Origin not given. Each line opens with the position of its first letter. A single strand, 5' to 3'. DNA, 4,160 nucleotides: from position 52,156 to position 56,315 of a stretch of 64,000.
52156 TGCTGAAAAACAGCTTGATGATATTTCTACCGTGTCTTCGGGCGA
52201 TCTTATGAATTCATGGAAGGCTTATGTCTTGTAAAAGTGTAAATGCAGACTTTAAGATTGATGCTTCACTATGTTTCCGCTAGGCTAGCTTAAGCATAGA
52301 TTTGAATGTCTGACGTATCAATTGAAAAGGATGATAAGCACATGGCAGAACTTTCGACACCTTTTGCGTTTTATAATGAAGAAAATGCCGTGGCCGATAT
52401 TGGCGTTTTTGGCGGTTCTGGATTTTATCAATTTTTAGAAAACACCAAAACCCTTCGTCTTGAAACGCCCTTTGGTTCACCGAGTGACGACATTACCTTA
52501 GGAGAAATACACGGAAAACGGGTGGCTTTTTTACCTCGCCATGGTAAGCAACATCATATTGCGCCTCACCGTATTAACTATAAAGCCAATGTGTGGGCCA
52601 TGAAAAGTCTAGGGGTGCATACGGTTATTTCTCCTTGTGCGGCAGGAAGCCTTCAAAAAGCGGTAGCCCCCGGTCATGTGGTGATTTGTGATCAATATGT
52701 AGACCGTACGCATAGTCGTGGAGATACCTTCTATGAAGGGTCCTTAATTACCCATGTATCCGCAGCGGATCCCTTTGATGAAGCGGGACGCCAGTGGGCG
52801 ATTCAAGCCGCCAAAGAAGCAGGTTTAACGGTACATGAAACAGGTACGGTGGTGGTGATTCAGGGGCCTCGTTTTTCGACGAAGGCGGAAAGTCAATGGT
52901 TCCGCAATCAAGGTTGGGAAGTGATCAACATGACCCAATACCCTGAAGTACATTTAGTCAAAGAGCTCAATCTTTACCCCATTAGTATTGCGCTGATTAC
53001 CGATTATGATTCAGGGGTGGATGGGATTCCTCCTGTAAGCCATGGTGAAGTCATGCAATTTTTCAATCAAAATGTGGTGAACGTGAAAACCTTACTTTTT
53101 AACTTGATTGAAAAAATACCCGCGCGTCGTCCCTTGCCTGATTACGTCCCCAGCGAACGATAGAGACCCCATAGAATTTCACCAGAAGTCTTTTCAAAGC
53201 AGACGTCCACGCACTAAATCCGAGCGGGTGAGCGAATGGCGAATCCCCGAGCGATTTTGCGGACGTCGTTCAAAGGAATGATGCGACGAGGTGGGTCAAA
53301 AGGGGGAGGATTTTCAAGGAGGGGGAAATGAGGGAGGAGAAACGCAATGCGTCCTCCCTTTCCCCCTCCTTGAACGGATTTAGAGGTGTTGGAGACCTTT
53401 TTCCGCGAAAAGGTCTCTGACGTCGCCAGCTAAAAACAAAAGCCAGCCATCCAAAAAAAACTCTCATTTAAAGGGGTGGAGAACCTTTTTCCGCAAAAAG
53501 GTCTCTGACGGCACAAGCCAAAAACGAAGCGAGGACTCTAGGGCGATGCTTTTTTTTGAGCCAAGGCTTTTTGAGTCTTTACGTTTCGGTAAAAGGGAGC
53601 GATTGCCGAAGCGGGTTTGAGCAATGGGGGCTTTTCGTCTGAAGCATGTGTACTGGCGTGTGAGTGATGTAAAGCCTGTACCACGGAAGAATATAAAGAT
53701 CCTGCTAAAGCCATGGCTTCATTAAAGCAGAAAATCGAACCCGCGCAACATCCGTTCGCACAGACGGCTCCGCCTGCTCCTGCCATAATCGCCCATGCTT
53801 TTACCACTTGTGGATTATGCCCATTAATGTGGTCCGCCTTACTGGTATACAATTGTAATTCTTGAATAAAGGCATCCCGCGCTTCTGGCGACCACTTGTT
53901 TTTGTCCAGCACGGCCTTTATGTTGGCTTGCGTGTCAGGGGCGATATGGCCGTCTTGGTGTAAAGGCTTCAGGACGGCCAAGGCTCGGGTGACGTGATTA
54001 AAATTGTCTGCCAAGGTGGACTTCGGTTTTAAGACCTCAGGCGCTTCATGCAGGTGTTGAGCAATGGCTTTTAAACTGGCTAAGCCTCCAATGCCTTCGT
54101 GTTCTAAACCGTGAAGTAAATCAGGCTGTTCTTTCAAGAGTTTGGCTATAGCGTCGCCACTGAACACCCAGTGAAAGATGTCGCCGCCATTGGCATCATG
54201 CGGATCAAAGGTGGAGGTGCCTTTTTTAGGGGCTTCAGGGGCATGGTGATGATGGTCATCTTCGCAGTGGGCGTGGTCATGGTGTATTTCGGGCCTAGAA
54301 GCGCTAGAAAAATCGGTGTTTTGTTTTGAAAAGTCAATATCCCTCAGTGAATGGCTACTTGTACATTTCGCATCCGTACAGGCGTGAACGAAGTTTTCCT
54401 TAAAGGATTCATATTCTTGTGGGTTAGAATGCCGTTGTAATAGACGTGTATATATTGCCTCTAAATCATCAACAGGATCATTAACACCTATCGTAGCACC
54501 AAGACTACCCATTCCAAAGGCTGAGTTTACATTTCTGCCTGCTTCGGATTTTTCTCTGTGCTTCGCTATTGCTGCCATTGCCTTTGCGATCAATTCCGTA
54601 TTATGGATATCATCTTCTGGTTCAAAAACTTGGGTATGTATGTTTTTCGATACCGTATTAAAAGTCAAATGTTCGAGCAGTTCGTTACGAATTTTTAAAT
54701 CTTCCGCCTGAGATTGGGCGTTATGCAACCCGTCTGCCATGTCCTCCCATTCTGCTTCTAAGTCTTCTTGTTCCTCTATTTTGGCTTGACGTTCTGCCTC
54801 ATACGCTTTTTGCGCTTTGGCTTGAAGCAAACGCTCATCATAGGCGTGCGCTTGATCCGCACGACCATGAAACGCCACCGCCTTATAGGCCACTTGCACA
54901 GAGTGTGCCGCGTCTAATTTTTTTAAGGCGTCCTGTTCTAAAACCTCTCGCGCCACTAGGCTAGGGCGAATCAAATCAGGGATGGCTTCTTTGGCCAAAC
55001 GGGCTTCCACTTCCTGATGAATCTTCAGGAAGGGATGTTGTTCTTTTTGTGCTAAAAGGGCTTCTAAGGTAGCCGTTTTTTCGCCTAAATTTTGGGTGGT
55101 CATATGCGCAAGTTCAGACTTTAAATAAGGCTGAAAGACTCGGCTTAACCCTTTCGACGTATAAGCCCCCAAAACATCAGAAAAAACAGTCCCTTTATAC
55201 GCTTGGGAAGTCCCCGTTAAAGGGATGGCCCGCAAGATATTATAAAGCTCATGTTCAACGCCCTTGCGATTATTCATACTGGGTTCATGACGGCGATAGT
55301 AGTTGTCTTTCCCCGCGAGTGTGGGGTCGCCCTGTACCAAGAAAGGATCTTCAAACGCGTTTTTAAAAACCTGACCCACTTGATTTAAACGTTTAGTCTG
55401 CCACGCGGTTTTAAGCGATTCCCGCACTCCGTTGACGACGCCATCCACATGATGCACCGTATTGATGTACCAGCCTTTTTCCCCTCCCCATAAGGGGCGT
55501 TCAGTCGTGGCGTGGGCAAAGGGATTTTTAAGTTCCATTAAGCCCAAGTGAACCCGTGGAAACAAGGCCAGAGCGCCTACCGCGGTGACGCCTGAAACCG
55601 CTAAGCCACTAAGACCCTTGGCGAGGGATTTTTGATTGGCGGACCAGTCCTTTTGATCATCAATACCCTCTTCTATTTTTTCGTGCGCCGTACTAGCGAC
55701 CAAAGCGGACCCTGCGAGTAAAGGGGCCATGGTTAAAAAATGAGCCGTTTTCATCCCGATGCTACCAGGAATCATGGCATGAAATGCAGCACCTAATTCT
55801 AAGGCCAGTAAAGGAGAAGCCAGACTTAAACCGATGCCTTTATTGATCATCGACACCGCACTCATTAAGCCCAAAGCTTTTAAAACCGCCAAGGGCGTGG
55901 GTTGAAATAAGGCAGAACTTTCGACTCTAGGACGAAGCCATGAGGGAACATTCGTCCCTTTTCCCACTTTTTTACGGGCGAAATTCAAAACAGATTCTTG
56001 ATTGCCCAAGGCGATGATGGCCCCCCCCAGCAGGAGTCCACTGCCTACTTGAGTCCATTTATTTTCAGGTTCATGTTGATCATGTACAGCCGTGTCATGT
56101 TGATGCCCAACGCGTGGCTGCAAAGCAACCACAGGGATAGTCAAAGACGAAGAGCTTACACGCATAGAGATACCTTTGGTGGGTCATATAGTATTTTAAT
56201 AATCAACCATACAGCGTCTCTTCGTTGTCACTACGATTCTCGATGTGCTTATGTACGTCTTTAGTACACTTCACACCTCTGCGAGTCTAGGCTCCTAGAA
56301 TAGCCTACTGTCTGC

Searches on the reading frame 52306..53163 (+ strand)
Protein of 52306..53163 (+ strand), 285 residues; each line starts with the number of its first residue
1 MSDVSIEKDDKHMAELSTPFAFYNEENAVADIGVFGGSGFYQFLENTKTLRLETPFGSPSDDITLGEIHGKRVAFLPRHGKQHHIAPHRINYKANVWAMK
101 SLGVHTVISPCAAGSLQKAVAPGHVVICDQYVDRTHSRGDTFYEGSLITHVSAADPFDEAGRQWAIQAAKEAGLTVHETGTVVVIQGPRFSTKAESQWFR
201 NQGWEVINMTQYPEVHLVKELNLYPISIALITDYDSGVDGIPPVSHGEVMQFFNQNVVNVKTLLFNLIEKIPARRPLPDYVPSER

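Call 35: search_protein_families(library=pfam, proteins=[window:52306-53163:+], max_evalue=0.001)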
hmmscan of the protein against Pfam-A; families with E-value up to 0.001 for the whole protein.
window:52306-53163:+ (285 aa): 1 family
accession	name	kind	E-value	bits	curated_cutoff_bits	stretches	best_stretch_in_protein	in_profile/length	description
PF01048.26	PNP_UDP_1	-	7.9e-39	133.9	25.1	1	31-268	1-232/233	Phosphorylase superfamily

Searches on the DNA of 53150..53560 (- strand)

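Call 46: search_dna_similar(query=window:53150-53560:-, collection=plasmids, mode=distant, max_evalue=0.001)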
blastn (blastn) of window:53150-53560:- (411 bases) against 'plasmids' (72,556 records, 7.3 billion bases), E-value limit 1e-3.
No match.

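Call 47: search_dna_similar(query=window:53150-53560:-, collection=phages, mode=distant, max_evalue=0.001)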
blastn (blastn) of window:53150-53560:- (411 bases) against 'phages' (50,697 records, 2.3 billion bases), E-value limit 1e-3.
No match.

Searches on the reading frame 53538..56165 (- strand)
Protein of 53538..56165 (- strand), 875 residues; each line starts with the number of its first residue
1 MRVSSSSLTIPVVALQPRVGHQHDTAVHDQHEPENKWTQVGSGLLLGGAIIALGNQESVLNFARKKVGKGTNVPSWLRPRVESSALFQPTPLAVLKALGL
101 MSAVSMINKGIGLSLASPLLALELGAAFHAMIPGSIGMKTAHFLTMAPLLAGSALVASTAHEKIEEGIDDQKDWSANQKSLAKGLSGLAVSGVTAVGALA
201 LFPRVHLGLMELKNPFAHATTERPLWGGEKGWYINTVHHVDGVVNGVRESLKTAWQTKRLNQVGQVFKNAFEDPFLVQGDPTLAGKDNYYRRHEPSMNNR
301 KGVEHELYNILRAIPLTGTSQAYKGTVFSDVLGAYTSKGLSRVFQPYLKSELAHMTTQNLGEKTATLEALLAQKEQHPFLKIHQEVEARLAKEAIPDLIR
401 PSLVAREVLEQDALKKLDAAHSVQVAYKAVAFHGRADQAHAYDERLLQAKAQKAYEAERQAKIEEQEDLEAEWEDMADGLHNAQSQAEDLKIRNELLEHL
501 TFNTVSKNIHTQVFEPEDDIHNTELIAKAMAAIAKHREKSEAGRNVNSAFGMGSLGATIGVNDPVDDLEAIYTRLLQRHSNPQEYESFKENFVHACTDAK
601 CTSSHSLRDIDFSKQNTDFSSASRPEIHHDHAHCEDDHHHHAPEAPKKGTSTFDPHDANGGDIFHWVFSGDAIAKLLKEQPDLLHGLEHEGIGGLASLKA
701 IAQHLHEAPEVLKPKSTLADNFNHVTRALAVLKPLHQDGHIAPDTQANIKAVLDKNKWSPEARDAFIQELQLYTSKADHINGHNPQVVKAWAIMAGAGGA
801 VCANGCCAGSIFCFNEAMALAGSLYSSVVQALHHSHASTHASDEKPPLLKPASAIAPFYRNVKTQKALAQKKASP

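Call 35: search_protein_families(library=pfam, proteins=[window:53538-56165:-], max_evalue=0.001)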
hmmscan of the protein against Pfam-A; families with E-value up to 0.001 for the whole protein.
window:53538-56165:- (875 aa): 1 family
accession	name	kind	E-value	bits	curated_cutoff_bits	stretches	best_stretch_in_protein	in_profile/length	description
PF11992.13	TgpA_N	-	0.00061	19.3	30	1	36-221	49-200/333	TgpA N-terminal domain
